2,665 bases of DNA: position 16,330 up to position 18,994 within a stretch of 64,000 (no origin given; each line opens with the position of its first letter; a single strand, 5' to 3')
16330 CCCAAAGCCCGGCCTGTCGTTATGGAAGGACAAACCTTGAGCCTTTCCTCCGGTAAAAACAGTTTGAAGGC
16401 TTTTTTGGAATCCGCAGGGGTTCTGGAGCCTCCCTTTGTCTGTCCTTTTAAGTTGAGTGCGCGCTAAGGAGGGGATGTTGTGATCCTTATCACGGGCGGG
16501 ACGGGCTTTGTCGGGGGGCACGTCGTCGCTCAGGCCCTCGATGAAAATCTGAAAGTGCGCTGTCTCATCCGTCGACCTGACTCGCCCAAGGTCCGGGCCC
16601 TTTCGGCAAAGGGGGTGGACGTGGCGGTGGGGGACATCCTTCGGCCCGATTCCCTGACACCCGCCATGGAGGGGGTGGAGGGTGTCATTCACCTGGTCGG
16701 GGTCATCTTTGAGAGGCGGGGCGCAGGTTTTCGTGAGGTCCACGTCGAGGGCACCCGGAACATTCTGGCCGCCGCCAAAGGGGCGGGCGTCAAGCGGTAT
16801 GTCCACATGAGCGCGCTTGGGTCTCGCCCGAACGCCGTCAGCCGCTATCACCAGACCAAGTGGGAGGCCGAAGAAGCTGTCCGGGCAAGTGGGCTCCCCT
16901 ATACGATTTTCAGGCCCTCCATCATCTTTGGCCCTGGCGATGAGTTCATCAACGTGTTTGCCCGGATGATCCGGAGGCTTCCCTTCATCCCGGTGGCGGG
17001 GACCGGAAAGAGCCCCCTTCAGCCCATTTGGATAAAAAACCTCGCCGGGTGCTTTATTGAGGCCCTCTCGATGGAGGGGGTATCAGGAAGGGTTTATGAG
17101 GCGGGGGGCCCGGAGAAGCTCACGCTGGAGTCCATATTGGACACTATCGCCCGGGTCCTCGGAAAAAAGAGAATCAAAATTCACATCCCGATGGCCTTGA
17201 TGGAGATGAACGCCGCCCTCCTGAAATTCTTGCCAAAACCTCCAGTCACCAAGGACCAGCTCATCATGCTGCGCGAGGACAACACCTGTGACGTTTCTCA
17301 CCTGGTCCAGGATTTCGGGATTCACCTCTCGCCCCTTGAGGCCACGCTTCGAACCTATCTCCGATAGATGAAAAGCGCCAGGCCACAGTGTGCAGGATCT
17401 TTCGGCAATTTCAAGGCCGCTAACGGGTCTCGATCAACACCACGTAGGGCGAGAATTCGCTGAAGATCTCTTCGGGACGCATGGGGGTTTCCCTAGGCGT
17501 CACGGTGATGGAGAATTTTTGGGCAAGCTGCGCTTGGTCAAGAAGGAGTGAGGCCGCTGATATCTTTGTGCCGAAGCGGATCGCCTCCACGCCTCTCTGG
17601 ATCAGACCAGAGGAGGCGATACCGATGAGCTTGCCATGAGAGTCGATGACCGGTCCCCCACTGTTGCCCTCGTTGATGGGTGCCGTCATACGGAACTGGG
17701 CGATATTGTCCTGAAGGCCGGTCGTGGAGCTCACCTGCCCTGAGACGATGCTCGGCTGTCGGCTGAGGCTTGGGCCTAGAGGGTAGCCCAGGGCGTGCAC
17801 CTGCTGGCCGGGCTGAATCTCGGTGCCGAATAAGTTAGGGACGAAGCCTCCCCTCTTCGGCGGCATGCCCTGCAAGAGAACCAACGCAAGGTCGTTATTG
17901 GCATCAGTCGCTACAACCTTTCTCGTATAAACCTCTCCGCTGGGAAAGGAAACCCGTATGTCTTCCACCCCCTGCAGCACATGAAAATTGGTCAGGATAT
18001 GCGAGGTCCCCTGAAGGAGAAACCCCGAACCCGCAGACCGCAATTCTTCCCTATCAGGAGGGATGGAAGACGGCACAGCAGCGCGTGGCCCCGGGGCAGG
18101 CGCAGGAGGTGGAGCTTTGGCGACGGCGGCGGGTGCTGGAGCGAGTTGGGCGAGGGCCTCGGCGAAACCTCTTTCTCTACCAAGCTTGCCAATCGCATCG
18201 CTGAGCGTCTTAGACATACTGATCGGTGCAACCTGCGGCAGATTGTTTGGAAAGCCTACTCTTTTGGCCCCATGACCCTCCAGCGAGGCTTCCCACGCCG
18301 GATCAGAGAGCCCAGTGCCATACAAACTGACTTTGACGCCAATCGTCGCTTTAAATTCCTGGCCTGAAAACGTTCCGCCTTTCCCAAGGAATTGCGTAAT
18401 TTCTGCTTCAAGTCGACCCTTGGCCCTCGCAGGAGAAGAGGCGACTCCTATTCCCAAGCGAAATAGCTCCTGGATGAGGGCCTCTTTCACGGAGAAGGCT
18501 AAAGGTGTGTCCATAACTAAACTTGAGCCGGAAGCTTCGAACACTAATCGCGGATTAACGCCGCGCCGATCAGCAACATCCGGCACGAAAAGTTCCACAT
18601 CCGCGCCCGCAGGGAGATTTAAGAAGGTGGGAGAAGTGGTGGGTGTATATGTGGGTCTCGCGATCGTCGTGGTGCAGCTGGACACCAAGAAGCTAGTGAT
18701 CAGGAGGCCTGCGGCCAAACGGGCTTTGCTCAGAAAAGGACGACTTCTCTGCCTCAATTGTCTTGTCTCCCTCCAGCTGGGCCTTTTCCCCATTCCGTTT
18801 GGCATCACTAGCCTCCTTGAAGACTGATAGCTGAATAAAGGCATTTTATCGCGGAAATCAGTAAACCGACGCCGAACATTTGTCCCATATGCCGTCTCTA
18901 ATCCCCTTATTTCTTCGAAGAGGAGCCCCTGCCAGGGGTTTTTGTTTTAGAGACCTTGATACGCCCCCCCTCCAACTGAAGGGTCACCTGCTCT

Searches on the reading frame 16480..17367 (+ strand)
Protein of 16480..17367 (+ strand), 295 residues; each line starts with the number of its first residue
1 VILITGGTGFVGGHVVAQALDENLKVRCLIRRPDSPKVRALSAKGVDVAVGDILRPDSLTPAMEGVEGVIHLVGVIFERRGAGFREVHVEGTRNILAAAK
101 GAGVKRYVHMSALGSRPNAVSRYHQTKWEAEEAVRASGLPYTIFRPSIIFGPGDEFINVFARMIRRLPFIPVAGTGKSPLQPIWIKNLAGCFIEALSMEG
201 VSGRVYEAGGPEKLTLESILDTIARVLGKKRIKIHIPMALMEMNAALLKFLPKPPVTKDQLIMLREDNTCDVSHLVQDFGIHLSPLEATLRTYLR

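Call 82: search_protein_families(library=pfam, proteins=[window:16480-17367:+], max_evalue=0.00001)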
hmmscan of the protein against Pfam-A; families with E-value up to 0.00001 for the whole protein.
window:16480-17367:+ (295 aa): 7 families
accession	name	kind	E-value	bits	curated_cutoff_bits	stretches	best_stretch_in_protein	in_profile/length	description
PF13460.12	NAD_binding_10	-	4.3e-26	92.4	27.2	1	6-148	1-145/184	NAD(P)H-binding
PF05368.20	NmrA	-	2.8e-25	90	27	1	2-241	5-248/298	NmrA-like family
PF01370.27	Epimerase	-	1.2e-21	77.7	20.9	1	2-209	1-240/240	NAD dependent epimerase/dehydratase family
PF01073.25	3Beta_HSD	-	9.6e-20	71.2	22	1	3-113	1-117/280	3-beta hydroxysteroid dehydrogenase/isomerase family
PF07993.18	NAD_binding_4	-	8.2e-15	55.1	20.1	0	121-158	175-217/258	Male sterility protein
PF04321.23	RmlD_sub_bind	-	5.6e-08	32.6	27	0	117-197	119-198/287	RmlD substrate binding domain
PF16363.11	GDP_Man_Dehyd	-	5e-07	29.9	27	1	3-111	1-128/332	GDP-mannose 4,6 dehydratase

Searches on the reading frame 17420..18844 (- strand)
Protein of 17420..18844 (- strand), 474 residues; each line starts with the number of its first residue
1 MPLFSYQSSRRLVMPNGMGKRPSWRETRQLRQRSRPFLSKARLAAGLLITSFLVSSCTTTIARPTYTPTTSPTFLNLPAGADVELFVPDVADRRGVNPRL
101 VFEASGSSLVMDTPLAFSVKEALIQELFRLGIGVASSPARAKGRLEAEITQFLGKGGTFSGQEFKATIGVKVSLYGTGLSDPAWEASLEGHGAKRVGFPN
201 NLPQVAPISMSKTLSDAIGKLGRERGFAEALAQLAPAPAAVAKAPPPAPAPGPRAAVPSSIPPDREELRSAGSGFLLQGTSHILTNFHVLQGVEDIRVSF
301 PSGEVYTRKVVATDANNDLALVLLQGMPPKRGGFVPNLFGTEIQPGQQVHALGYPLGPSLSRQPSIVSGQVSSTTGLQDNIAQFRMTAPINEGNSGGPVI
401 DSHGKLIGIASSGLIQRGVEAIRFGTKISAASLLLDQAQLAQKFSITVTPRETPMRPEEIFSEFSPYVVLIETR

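Call 82: search_protein_families(library=pfam, proteins=[window:17420-18844:-], max_evalue=0.00001)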
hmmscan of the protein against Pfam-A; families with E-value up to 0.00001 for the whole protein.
window:17420-18844:- (474 aa): 2 families
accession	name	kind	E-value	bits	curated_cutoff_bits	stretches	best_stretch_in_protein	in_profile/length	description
PF13365.12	Trypsin_2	-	1.3e-26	94.5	27.6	1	272-409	1-144/144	Trypsin-like peptidase domain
PF00089.32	Trypsin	-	3.2e-10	40.6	20.6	1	273-429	28-214/220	Trypsin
